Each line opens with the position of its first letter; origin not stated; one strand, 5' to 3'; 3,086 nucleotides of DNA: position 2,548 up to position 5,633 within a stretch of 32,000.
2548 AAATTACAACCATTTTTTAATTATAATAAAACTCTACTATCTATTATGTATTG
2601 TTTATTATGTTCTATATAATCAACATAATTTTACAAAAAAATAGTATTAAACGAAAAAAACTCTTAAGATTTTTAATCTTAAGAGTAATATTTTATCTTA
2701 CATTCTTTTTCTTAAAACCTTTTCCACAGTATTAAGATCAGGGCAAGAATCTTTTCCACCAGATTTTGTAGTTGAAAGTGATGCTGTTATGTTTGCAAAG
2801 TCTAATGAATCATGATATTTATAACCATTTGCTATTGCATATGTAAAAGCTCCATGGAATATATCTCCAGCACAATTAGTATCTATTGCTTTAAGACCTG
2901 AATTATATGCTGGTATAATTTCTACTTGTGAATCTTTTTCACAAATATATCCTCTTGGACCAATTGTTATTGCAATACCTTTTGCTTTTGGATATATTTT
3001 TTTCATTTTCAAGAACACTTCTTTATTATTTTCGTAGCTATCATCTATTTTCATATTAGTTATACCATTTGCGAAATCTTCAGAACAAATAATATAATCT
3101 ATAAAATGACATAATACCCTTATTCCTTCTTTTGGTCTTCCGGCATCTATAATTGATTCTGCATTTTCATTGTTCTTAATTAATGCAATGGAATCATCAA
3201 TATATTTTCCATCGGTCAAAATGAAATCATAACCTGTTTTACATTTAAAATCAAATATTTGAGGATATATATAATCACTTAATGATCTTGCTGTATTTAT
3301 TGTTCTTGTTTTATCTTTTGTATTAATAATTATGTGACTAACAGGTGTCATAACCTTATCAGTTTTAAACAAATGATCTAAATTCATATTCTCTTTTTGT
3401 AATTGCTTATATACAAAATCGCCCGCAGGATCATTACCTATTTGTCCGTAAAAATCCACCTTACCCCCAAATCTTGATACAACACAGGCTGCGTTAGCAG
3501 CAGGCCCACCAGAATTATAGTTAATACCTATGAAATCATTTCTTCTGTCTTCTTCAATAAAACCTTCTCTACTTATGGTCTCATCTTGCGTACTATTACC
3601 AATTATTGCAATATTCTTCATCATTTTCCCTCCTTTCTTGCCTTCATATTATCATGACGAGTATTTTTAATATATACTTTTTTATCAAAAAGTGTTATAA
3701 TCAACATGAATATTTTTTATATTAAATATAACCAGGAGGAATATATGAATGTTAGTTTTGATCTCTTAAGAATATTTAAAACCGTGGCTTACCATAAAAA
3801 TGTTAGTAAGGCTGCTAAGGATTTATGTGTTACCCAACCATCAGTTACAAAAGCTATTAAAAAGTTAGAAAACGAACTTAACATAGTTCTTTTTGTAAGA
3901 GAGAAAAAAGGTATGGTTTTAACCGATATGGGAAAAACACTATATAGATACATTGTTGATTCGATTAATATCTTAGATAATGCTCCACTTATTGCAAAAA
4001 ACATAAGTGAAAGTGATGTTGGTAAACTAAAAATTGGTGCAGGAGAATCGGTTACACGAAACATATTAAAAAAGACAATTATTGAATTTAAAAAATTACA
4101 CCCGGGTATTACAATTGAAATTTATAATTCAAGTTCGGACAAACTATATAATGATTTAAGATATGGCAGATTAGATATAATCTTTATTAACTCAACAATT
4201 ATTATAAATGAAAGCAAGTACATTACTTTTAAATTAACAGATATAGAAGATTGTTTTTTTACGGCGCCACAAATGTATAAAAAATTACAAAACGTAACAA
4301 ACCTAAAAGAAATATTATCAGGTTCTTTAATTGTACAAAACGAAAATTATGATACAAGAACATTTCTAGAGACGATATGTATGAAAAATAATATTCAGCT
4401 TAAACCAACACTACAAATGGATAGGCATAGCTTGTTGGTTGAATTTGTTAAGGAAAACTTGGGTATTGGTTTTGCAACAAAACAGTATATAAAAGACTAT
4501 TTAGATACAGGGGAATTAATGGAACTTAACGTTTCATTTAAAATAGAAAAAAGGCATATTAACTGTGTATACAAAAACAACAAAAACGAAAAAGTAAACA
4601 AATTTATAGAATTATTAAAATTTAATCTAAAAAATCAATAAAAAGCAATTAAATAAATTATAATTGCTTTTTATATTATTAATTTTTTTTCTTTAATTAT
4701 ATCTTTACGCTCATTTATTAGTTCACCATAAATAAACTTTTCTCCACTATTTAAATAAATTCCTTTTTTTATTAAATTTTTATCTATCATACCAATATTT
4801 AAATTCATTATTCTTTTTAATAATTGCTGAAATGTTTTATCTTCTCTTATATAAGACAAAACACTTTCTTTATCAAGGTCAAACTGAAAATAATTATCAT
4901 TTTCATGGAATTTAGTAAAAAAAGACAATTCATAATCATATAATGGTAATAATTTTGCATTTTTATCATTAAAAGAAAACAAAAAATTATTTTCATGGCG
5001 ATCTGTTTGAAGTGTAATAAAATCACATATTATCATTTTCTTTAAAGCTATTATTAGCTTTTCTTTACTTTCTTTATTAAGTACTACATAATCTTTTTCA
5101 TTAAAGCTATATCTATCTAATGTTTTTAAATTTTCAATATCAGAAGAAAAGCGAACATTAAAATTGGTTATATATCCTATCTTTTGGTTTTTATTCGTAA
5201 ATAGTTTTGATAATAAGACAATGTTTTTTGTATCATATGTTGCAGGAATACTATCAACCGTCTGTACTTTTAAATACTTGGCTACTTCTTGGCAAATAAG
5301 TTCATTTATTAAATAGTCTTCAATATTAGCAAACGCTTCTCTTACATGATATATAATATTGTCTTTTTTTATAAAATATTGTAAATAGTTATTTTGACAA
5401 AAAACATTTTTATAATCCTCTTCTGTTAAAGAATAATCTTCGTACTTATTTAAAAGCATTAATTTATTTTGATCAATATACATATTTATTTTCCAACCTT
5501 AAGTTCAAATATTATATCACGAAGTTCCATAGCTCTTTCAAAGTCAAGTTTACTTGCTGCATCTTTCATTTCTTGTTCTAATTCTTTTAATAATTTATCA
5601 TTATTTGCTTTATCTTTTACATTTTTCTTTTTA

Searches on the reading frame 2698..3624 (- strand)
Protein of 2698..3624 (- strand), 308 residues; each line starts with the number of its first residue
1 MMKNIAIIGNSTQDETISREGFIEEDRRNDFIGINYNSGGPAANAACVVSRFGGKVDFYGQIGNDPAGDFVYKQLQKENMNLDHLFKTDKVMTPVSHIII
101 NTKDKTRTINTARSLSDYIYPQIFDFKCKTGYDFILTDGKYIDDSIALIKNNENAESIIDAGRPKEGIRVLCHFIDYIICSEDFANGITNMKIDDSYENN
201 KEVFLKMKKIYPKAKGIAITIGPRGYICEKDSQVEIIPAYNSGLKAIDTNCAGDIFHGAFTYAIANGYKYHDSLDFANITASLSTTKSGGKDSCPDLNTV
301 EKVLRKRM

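Call 8: search_protein_families(library=pfam, proteins=[window:2698-3624:-], max_evalue=0.00001)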
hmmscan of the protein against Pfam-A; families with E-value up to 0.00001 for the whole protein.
window:2698-3624:- (308 aa): 1 family
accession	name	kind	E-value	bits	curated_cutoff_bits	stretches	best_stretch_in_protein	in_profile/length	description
PF00294.29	PfkB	-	2.4e-34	119.5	25.8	1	2-295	1-300/302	pfkB family carbohydrate kinase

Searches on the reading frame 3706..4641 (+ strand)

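Call 8: search_protein_families(library=pfam, proteins=[window:3706-4641:+], max_evalue=0.00001)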
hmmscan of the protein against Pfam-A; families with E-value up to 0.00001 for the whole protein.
window:3706-4641:+ (311 aa): 2 families
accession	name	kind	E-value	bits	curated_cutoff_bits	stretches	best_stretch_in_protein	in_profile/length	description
PF03466.25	LysR_substrate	-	8.2e-27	94.4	28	1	103-305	3-205/209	LysR substrate binding domain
PF00126.33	HTH_1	-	3.4e-19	69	26.6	1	19-76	2-59/60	Bacterial regulatory helix-turn-helix protein, lysR family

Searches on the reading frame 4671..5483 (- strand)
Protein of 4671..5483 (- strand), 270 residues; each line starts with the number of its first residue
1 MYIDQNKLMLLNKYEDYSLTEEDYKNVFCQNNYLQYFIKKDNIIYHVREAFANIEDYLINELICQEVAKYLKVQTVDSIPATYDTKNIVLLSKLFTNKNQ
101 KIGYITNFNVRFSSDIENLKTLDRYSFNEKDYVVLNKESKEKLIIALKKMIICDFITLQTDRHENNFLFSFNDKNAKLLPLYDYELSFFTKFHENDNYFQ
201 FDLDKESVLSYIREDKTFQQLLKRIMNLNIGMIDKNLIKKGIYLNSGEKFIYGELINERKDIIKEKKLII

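Call 3: search_protein_families(library=pfam, proteins=[window:4671-5483:-], max_evalue=0.01)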
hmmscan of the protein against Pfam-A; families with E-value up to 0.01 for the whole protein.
window:4671-5483:- (270 aa): 0 families

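Call 4: search_protein_families(library=ncbifam, proteins=[window:4671-5483:-], max_evalue=0.01)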
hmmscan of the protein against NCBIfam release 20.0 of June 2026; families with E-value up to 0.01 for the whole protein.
window:4671-5483:- (270 aa): 0 families

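Call 68: search_protein_families(library=padloc, proteins=[window:4671-5483:-], max_evalue=0.001)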
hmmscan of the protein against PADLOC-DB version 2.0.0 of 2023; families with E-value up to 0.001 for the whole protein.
window:4671-5483:- (270 aa): 2 families
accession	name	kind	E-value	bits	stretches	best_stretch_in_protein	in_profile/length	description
PDLC04340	PDC-M03A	-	1.1e-10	39.4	1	59-216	48-198/280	-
PDLC04339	PDC-M03A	-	1e-06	26.3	1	59-196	49-186/293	-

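Call 88: search_protein_families(library=phrogs, proteins=[window:4671-5483:-], max_evalue=0.001)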
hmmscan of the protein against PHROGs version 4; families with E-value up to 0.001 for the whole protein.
window:4671-5483:- (270 aa): 1 family
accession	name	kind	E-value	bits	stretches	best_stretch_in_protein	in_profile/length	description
phrog_3162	-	unknown function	0.00023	21.7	1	40-229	24-201/247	-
